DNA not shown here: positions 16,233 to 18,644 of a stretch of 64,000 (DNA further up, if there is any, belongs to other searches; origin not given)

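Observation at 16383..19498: Second pilin-like cluster headed by a 703-aa PilX/GspK-like protein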

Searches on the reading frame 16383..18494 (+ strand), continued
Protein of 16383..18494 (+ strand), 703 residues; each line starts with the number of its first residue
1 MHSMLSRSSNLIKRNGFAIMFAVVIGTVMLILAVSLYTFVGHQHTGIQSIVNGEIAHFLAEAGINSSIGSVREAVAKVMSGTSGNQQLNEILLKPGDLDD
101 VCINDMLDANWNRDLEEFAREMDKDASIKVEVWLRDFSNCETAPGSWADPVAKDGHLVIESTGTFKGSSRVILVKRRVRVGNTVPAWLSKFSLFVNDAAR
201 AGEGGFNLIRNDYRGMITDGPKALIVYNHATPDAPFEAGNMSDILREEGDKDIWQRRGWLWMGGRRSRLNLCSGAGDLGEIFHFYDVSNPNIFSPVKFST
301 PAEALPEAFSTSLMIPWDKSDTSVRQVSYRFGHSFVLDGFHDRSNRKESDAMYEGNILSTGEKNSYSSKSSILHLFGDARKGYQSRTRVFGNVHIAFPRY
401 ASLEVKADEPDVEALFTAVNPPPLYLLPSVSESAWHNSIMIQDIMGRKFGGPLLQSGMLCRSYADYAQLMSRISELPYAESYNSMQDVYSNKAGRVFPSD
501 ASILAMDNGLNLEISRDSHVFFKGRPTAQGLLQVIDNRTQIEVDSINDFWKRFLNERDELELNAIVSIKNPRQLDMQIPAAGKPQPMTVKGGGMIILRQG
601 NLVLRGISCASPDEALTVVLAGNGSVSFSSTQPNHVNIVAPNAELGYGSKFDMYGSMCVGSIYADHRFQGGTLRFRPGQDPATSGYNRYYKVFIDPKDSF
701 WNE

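Call 38: find_encoding_contigs(protein=P0089, flank=10000, max_places=1)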
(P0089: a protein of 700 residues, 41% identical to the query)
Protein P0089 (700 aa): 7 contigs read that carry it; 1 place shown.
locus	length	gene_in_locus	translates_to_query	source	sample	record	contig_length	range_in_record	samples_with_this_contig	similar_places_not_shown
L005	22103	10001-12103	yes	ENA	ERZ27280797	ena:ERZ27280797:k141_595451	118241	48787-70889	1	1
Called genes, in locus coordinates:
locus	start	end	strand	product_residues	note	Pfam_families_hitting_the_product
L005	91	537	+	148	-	-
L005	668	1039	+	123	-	PF05635:23S_rRNA_IVP, PF22296:bAvd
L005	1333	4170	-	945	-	PF01602:Adaptin_N (faint), PF03130:HEAT_PBS (faint), PF11838:ERAP1_C (faint), PF12755:Vac14_Fab1_bd (faint), PF13646:HEAT_2, PF13646:HEAT_2, PF13432:TPR_16 (weak), PF13414:TPR_11, +17 more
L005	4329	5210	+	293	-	-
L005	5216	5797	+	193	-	PF04525:LOR (faint)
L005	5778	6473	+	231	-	PF00730:HhH-GPD, PF00633:HHH (weak)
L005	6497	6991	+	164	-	PF12127:FloA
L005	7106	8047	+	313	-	PF01116:F_bP_aldolase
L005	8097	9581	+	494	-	PF13176:TPR_7 (faint), PF13432:TPR_16 (faint), PF00515:TPR_1 (weak), PF07719:TPR_2 (weak), PF13181:TPR_8 (faint), PF13414:TPR_11 (weak), PF13424:TPR_12 (weak), PF14559:TPR_19 (weak)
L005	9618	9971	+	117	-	PF01740:STAS (weak)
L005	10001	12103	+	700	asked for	-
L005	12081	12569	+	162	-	-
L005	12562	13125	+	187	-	PF07963:N_methyl (weak)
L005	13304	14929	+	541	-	-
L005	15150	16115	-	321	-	PF02588:YitT_membrane, PF10035:DUF2179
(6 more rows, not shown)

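Call 44: find_related_loci(query=A1, collection=genome_contigs, flank=10000)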
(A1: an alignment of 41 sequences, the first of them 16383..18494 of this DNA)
Query A1 (703 aa) in genome_contigs; peptide patterns used: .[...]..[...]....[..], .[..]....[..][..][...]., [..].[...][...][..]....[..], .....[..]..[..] (x = any residue, [..] = any of these).
211 stretches matched a pattern; 54 encode a relative of the query (tblastn E <= 1e-3); 52 distinct loci.
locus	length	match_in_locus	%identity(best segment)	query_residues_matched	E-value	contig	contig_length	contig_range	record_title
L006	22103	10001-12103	90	1-703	0e+0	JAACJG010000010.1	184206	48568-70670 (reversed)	MAG: Candidatus Rifleibacterium amylolyticum isolate CH46 Scaffold10, whole genome shotgun sequence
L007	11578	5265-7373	89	1-703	0e+0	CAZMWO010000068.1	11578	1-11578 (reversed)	MAG TPA_asm: uncultured bacterium isolate SRP192927_co6_749 genome assembly, contig: NODE_13959_length_11578_cov_4.59324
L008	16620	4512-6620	81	1-703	0e+0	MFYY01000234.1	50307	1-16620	MAG: Candidatus Riflebacteria bacterium GWC2_50_8 gwc2_scaffold_714, whole genome shotgun sequence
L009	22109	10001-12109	79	1-703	0e+0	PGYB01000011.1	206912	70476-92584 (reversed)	MAG: Candidatus Riflebacteria bacterium HGW-Riflebacteria-1 bjp_ig2103_scaffold_74, whole genome shotgun sequence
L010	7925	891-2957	69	14-703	0e+0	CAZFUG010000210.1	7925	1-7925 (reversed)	MAG TPA_asm: uncultured bacterium isolate binchicken_co115_14 genome assembly, contig: NODE_13339_length_7925_cov_5.0240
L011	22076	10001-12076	69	11-703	0e+0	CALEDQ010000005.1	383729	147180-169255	MAG TPA_asm: uncultured bacterium isolate SRR3330203_bin.17_CONCOCT_v1.1_MAG genome assembly, contig: ERZ724088.15, whol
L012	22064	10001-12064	67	16-703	0e+0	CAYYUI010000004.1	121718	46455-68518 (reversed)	MAG TPA_asm: uncultured bacterium isolate SRP192927_co1_848 genome assembly, contig: NODE_82_length_121718_cov_12.585083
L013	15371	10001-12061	67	16-703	0e+0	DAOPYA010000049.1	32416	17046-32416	MAG TPA_asm: Candidatus Rifleibacterium sp. isolate AMR_MDS_1326 NODE_1291_length_32416_cov_6.990730, whole genome shotg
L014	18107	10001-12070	69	13-703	0e+0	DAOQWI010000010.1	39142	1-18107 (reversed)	MAG TPA_asm: Candidatus Ozemobacteraceae bacterium isolate AMR_MDS_1066 NODE_1195_length_39142_cov_7.957045, whole genom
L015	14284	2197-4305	61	3-703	0e+0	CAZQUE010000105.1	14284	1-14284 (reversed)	MAG TPA_asm: uncultured bacterium isolate SRP304446_co1_153 genome assembly, contig: NODE_2971_length_14284_cov_15.33305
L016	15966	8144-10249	59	4-703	0e+0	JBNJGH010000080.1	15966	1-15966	MAG: Candidatus Rifleibacteriota bacterium isolate Y22_45dBSe2.bin.2 NODE_2655_length_15966_cov_12.308880, whole genome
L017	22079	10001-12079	60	11-703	0e+0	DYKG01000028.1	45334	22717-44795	MAG TPA_asm: Candidatus Methylomirabilis sp. isolate SulCav_AS07-7_4_47_145 SulCav_AS07_7_700_length_45334_cov_96_072153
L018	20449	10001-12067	55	16-703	0e+0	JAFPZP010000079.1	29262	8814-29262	MAG: Candidatus Riflebacteria bacterium isolate RGIG1619 Goat_Abomasum.Co__c2038651, whole genome shotgun sequence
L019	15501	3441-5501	55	16-701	0e+0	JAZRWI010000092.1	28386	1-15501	MAG: Candidatus Avigastranaerophilus sp. isolate T1900044952_TA20190005.MAGScoT_cleanbin_000022 SGB_3702_k141_1707344, w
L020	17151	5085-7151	54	16-703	0e+0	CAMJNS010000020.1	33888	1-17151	MAG: uncultured bacterium isolate SRR12081303_bin.101_metaWRAP_v1.3_MAG genome assembly, contig: ERZ12289767.1768, whole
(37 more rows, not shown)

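Call 59: search_protein_representatives(alignment_id=A1)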
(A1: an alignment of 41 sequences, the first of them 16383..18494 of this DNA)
Query: 41 sequences, 700 profile positions. Proteins with E-value up to 0.001 (for the whole library): 421; up to 1e-10: 190; up to 1e-30: 41. The best 150 are listed.
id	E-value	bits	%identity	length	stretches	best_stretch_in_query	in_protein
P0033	0.0e+00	1117.0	-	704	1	7-700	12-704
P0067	0.0e+00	1081.2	-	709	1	4-700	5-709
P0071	0.0e+00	1041.1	-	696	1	8-700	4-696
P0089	1.1e-273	926.0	-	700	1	4-699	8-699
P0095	7.8e-232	787.7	-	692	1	7-700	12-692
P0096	1.7e-214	730.4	-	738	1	9-699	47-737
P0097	1.8e-207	707.2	-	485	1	17-497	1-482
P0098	9.5e-206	701.5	-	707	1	8-699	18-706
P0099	1.5e-205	700.9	-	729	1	9-699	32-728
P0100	2.5e-200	683.6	-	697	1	8-700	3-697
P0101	1.8e-171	588.2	-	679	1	9-700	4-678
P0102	7.0e-170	582.9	-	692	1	8-699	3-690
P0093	1.7e-165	568.4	-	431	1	6-396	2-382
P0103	1.1e-132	460.0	-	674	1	7-698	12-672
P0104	2.2e-88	313.6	-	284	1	418-700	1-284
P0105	8.1e-52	192.7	-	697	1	10-693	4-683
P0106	2.0e-51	191.4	-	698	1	6-693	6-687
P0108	9.6e-45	169.3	-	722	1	7-693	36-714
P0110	3.4e-43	164.2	-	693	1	7-693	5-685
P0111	6.8e-43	163.2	-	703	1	8-694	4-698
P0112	3.9e-42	160.7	-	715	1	7-692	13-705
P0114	2.0e-41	158.3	-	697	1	7-693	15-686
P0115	2.1e-41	158.3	-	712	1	8-700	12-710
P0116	2.3e-40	154.8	-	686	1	5-698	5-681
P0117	2.7e-40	154.6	-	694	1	11-688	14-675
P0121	1.5e-37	145.6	-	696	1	10-693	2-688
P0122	3.8e-36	140.9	-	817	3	8-283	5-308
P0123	3.9e-36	140.9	-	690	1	11-695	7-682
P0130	4.6e-31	124.1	-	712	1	10-693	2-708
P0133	2.2e-30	121.8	-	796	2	11-414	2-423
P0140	2.7e-27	111.6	-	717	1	10-691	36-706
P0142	5.8e-27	110.5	-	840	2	8-413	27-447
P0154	2.0e-24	102.2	-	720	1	10-698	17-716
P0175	5.5e-20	87.5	-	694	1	9-697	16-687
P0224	2.8e-14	68.6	-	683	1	19-698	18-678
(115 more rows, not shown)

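Call 60: list_cluster_members(proteins=[P0105, P0106, P0108, P0110, P0111, P0112, P0115, P0122, P0133, P0142])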
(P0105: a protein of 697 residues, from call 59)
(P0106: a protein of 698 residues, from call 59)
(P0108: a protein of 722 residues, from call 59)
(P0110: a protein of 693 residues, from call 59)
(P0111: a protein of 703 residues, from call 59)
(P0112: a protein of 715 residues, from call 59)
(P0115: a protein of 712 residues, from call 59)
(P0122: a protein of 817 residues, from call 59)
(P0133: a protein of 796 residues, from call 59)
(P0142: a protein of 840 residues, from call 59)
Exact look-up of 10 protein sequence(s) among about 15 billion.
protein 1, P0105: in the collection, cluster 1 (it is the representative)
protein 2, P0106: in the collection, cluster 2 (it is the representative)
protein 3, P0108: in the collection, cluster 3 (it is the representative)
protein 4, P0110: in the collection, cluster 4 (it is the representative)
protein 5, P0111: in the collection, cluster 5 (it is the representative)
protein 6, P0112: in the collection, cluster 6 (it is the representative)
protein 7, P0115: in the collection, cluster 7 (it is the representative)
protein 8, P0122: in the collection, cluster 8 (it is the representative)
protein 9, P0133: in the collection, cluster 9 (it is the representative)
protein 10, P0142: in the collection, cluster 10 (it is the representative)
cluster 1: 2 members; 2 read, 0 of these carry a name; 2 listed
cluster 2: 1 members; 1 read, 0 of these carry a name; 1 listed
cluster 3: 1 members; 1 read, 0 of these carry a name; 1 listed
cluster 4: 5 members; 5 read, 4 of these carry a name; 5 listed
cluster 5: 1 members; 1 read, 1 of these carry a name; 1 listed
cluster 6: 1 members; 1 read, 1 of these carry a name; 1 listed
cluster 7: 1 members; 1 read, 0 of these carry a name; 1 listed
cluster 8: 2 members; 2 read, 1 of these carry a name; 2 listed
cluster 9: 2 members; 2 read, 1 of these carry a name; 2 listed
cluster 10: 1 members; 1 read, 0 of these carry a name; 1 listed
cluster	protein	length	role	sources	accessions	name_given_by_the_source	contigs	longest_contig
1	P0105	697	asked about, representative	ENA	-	-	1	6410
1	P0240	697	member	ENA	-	-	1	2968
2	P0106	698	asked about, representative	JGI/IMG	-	-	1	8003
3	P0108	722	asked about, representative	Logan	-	-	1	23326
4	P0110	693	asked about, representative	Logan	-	-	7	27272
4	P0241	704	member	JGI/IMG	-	hypothetical protein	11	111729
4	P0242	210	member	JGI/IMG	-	hypothetical protein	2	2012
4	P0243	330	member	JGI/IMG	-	hypothetical protein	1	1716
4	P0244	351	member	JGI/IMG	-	hypothetical protein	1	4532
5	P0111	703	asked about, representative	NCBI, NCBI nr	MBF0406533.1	MAG: hypothetical protein HQM10_04215 [Candidatus Riflebacteria bacterium] | hypothetical protein [Candidatus Riflebacteria bacterium]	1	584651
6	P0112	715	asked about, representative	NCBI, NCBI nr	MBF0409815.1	MAG: hypothetical protein HQM10_20910 [Candidatus Riflebacteria bacterium] | hypothetical protein [Candidatus Riflebacteria bacterium]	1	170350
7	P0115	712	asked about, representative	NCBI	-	-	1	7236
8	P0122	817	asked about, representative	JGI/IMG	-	hypothetical protein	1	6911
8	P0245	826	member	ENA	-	-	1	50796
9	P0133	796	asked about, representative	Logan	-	-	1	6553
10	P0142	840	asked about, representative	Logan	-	-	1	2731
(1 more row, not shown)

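Call 62: find_encoding_contigs(protein=P0241, flank=10000, max_places=1)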
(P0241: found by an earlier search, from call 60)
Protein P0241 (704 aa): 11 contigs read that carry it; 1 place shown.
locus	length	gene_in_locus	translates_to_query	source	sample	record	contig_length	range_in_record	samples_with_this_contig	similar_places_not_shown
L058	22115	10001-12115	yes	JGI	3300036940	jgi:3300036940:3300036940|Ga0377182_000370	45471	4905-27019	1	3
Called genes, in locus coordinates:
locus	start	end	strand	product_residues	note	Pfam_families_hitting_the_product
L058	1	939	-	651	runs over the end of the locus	PF00149:Metallophos, PF09587:PGA_cap (faint), PF02872:5_nucleotid_C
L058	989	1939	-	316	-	PF07313:AmiA-like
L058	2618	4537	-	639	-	PF03417:AAT (weak)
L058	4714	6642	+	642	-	PF07715:Plug, PF00593:TonB_dep_Rec_b-barrel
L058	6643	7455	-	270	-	PF03372:Exo_endo_phos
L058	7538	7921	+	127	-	PF05670:NFACT-R_1, PF18297:NFACT-R_2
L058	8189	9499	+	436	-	PF00036:EF-hand_1 (faint), PF13202:EF-hand_5 (faint), PF13405:EF-hand_6 (faint), PF13499:EF-hand_7 (weak)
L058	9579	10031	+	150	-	PF07963:N_methyl (weak)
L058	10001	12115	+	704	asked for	-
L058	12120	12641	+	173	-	-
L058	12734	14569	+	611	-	PF07705:CARDB (weak)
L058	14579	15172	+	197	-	PF04542:Sigma70_r2, PF08281:Sigma70_r4_2, PF04545:Sigma70_r4 (weak)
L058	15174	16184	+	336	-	-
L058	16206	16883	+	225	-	-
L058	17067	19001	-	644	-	PF26549:Tricorn_N, PF20434:BD-FAE, PF00326:Peptidase_S9, PF01738:DLH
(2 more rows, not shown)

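Call 63: find_encoding_contigs(protein=P0245, flank=10000, max_places=1)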
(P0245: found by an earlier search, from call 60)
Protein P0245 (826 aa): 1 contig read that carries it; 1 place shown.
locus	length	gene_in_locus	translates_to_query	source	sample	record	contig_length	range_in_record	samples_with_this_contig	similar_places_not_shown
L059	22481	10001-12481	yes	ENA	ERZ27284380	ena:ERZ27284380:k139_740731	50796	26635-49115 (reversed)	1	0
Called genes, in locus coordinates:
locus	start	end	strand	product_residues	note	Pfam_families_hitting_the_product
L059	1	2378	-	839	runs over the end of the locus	PF02985:HEAT (faint), PF13513:HEAT_EZ (faint), PF01347:TPR_Vitellogenin (faint), PF13646:HEAT_2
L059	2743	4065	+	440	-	PF12895:ANAPC3 (faint), PF00515:TPR_1 (faint), PF07719:TPR_2 (faint), PF13176:TPR_7 (faint), PF13181:TPR_8 (faint), PF14559:TPR_19, PF13432:TPR_16 (weak), PF13485:Peptidase_MA_2, +4 more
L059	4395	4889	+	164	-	PF08308:PEGA (weak)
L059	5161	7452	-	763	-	PF05226:CHASE2, PF00990:GGDEF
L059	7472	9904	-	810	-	PF00069:Pkinase, PF07714:PK_Tyr_Ser-Thr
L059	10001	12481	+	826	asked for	-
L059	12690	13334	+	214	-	-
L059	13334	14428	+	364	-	PF07963:N_methyl (weak)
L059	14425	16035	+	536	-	-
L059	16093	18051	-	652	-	PF05226:CHASE2, PF00211:Guanylate_cyc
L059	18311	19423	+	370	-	-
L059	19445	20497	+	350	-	PF00072:Response_reg, PF01339:CheB_methylest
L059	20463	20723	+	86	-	PF01402:RHH_1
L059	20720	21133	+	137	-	PF01850:PIN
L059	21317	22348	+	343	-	-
